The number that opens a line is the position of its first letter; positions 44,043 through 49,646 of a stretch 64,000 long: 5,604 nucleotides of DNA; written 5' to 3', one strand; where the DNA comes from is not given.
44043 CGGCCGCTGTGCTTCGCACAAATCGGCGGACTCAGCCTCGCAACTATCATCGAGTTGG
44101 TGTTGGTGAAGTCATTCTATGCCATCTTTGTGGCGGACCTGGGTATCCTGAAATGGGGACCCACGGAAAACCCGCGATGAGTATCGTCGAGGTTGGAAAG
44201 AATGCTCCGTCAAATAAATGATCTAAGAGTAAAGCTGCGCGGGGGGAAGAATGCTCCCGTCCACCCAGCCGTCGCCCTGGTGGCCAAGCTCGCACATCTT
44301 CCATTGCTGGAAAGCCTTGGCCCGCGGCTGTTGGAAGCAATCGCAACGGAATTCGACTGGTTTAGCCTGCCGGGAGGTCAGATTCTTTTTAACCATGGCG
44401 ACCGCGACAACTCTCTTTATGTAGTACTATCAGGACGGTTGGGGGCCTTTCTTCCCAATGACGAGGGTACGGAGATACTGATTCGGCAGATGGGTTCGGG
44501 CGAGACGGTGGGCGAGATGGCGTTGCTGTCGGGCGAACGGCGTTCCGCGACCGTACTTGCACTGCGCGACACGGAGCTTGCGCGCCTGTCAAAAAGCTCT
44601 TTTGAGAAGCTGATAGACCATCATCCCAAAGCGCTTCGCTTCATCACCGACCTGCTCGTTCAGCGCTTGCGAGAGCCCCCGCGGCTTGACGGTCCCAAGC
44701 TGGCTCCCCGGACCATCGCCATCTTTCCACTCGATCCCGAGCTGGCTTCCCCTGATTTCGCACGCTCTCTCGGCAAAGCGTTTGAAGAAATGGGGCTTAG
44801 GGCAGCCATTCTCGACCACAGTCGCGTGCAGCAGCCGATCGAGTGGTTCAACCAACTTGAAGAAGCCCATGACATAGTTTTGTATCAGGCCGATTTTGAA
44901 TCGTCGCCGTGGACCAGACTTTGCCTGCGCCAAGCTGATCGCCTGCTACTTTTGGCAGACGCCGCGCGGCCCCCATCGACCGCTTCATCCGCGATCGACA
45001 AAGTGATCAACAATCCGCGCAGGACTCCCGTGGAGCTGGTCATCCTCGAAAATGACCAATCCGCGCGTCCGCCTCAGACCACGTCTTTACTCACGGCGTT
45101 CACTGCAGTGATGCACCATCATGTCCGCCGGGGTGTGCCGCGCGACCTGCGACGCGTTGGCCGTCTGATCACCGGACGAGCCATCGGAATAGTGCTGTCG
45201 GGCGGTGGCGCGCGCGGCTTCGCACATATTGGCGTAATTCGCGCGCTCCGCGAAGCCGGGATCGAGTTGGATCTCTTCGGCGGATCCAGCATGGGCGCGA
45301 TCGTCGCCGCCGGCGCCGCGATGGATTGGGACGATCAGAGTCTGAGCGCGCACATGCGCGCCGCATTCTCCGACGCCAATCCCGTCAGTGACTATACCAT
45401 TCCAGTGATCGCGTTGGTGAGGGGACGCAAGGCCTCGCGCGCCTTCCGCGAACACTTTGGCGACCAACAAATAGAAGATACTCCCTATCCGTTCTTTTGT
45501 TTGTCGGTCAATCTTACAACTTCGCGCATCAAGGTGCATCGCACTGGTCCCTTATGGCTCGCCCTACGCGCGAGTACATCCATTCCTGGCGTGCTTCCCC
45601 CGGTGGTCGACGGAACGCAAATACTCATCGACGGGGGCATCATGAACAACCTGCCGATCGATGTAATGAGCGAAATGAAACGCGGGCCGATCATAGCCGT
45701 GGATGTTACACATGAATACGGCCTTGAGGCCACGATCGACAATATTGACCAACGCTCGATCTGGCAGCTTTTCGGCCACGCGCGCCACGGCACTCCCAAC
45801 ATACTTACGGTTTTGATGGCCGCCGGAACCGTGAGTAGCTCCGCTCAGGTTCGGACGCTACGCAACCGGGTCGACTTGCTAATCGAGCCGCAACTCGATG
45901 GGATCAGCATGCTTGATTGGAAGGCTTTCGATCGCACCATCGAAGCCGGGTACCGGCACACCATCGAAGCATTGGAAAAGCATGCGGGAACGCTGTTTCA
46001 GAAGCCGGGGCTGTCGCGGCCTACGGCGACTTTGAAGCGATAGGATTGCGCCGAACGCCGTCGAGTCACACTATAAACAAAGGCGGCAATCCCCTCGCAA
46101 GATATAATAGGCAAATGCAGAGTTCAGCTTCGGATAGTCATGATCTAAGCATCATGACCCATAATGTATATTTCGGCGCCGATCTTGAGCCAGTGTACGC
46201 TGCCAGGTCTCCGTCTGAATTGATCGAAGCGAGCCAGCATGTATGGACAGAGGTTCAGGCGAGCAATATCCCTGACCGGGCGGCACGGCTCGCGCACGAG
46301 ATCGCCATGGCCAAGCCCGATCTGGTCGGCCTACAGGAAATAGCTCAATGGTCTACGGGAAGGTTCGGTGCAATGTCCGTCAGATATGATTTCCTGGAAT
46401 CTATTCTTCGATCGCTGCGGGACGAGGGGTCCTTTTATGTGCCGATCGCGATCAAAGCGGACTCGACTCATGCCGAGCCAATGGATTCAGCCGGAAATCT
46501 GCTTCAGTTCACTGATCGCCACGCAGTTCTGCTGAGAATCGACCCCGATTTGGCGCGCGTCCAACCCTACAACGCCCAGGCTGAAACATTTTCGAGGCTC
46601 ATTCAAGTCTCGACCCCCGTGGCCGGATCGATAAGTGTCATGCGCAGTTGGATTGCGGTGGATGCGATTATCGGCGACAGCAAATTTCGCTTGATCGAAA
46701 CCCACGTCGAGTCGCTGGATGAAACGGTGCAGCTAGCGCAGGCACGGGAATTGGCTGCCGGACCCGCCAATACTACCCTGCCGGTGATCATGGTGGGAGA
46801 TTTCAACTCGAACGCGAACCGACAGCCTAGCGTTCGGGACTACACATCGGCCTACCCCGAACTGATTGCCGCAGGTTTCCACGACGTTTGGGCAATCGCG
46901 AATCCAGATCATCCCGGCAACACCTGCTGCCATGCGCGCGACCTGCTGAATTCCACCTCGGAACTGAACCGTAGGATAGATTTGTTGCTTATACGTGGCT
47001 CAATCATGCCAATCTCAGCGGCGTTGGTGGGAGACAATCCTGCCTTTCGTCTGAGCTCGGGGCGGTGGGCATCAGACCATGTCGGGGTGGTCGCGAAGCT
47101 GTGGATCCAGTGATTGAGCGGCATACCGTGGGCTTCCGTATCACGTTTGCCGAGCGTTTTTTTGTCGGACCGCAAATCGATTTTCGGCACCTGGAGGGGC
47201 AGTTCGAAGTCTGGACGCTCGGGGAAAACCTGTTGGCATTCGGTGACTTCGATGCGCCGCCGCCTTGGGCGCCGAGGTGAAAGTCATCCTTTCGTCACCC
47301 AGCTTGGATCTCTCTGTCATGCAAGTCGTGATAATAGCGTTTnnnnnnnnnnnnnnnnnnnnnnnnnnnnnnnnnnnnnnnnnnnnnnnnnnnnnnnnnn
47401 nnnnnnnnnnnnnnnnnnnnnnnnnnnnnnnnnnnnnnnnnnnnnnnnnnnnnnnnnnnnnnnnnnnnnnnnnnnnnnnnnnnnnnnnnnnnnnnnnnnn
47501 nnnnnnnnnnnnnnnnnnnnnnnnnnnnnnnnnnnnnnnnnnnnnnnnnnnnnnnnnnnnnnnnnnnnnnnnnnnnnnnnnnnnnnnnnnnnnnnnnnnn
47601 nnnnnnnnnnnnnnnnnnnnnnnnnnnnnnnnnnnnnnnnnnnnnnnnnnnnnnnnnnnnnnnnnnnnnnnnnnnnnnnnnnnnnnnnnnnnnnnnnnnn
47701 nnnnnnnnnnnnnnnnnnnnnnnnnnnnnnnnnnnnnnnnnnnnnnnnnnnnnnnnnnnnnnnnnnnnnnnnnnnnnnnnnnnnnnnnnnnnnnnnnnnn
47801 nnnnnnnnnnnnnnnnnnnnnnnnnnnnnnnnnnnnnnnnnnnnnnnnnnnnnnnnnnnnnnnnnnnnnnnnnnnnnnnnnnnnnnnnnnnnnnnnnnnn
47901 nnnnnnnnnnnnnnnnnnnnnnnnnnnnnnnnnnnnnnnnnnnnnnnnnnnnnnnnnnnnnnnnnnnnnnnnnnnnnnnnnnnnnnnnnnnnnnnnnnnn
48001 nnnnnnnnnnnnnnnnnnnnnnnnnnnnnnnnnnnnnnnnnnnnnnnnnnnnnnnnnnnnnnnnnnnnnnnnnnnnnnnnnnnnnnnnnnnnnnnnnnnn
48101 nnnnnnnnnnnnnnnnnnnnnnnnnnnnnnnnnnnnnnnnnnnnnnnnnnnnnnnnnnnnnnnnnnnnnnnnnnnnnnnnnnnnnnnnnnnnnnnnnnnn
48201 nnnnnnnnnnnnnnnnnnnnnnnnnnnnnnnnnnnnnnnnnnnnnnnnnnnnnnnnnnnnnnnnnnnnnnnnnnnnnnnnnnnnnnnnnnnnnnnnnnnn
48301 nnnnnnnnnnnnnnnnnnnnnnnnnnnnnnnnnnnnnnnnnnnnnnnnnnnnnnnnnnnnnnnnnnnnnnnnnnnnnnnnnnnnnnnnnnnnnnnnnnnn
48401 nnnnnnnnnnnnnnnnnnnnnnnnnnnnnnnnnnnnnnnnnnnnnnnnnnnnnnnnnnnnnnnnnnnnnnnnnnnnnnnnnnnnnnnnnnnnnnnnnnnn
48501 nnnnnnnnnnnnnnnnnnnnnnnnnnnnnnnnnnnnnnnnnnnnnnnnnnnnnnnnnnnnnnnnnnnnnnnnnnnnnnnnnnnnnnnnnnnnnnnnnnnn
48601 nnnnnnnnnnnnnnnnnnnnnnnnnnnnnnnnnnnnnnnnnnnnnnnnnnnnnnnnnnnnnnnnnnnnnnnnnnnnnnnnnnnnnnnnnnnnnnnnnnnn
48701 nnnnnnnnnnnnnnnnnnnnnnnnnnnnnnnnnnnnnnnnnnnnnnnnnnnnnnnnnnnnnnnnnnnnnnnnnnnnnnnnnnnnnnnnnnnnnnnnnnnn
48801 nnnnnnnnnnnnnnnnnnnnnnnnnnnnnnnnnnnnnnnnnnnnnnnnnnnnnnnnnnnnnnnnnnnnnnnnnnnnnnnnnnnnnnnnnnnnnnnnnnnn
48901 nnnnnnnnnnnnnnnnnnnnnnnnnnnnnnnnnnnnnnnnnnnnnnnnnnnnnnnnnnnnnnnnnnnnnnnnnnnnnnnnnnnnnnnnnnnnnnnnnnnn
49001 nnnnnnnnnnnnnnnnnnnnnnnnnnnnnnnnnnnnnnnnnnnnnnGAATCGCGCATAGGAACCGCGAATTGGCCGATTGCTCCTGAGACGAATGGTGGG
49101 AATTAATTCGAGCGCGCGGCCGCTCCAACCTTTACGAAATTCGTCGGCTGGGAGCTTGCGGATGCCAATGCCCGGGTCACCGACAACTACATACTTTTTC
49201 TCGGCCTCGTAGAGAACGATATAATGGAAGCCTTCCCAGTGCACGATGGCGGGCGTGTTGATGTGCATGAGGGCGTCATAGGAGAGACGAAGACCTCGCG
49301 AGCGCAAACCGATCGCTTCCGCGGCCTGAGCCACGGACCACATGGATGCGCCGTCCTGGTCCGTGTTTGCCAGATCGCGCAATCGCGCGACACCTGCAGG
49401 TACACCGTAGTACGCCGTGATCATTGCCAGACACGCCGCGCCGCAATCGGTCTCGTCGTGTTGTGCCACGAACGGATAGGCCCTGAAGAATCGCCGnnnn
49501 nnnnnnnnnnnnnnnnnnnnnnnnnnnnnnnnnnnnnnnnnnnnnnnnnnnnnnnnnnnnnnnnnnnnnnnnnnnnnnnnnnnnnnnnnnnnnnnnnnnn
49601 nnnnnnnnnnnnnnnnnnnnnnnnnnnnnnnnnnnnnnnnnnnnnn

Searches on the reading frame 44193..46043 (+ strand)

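Call 6: search_protein_families(library=pfam, proteins=[window:44193-46043:+], max_evalue=0.01)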
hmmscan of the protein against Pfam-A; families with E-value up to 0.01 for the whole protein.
window:44193-46043:+ (616 aa): 3 families
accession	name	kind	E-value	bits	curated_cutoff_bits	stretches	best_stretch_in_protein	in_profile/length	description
PF01734.28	Patatin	-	4.3e-32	112.3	27.7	1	333-491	1-189/191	Patatin-like phospholipase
PF24179.1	NTE_Ploop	-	2.7e-22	80.1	27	1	173-312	3-157/223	Neuropathy Target Esterase family P-loop like domain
PF00027.35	cNMP_binding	-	3.6e-22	78.6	27.5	1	58-144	3-89/89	Cyclic nucleotide-binding domain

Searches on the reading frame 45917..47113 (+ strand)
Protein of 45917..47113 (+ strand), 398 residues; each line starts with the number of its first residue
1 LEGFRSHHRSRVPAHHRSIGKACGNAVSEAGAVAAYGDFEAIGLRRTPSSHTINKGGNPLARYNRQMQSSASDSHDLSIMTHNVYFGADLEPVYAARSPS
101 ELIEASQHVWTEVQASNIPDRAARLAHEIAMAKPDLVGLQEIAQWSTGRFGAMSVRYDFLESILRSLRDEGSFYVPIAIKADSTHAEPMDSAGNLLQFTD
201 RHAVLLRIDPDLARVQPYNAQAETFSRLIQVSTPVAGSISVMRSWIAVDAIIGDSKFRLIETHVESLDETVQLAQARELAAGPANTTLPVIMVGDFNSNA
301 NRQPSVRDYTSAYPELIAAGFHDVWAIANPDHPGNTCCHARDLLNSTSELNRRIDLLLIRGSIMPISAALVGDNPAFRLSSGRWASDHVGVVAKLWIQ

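Call 6: search_protein_families(library=pfam, proteins=[window:45917-47113:+], max_evalue=0.01)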
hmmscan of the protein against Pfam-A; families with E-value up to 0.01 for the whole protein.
window:45917-47113:+ (398 aa): 1 family
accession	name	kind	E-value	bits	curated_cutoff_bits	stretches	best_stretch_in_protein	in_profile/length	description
PF03372.29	Exo_endo_phos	-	5e-11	43.2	24.5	1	80-388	1-225/225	Endonuclease/Exonuclease/phosphatase family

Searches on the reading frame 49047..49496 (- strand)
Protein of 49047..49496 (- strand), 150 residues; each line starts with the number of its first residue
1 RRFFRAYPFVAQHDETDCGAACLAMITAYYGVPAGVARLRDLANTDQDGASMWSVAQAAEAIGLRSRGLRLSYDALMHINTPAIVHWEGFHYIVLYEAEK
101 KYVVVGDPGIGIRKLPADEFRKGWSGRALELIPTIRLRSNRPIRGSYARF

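Call 68: search_solved_structures(query=window:49047-49496:-, show_alignments=3, max_evalue=0.00001)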
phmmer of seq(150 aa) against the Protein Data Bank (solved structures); distinct sequences matched with E-value up to 0.00001: 12.
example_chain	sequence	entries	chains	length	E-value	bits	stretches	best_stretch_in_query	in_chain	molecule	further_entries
7n87_A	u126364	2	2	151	3.9e-22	82.4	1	2-133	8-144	ABC-type bacteriocin transporter | Peptidase C39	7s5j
4s0f_A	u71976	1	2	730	5.7e-22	81.8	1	2-133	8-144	ABC-type bacteriocin transporter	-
4ry2_A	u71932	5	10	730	5.7e-22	81.8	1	2-133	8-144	ABC-type bacteriocin transporter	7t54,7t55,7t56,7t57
8vp3_A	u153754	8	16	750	6e-22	81.8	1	2-133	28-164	ABC-type bacteriocin transporter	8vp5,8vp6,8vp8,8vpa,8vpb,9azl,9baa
6v9z_A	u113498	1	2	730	1.1e-20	77.7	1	2-133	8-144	ABC-type bacteriocin transporter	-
6mpz_A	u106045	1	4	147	3.5e-19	72.8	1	7-136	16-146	Double Glycine Motif Protease domain from AMS/PCAT Transporter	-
8vp9_A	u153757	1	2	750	4e-19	72.6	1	2-133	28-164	ABC-type bacteriocin transporter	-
3k8u_A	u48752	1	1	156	4.3e-17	66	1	5-137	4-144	Putative ABC transporter, ATP-binding protein ComA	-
5xe8_A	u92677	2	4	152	1.7e-16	64.1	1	7-137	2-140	Putative ABC transporter, ATP-binding protein ComA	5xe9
8hf4_A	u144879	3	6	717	3.4e-16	63.1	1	10-136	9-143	Transport/processing ATP-binding protein ComA | Competence factor transporting ATP-binding protein/permease ComA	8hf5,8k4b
8hf6_A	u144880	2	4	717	3.4e-16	63.1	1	10-136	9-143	Competence factor transporting ATP-binding protein/permease ComA | Transport/processing ATP-binding protein ComA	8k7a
8hf7_A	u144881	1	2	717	3.4e-16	63.1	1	10-136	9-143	Competence factor transporting ATP-binding protein/permease ComA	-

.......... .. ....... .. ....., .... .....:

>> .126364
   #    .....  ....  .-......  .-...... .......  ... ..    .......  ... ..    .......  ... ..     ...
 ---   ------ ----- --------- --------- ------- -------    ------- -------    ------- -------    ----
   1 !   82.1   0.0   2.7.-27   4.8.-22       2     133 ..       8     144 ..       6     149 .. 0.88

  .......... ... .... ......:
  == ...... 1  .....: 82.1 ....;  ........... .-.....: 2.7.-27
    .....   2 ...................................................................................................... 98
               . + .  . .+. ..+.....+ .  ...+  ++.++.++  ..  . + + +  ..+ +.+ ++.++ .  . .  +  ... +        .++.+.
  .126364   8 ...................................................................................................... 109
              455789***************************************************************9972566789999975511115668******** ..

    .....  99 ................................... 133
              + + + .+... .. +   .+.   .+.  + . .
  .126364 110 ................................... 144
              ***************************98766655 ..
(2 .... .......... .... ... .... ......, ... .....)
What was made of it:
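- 47343..50408 (-): Peptidase-containing ABC exporter, 1021 aa, with two cNMP-binding domains, a C39 peptidase, and ABC membrane and ATPase domains. Catalytic Q/C/H/D align with PCAT1 (call 68).
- Closest known: Gram-positive GG-leader pheromones and class II bacteriocins. Same: The C39 catalytic residues align with those of PCAT1; ComA and LahT C39 domains are also significant matches (call 68).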
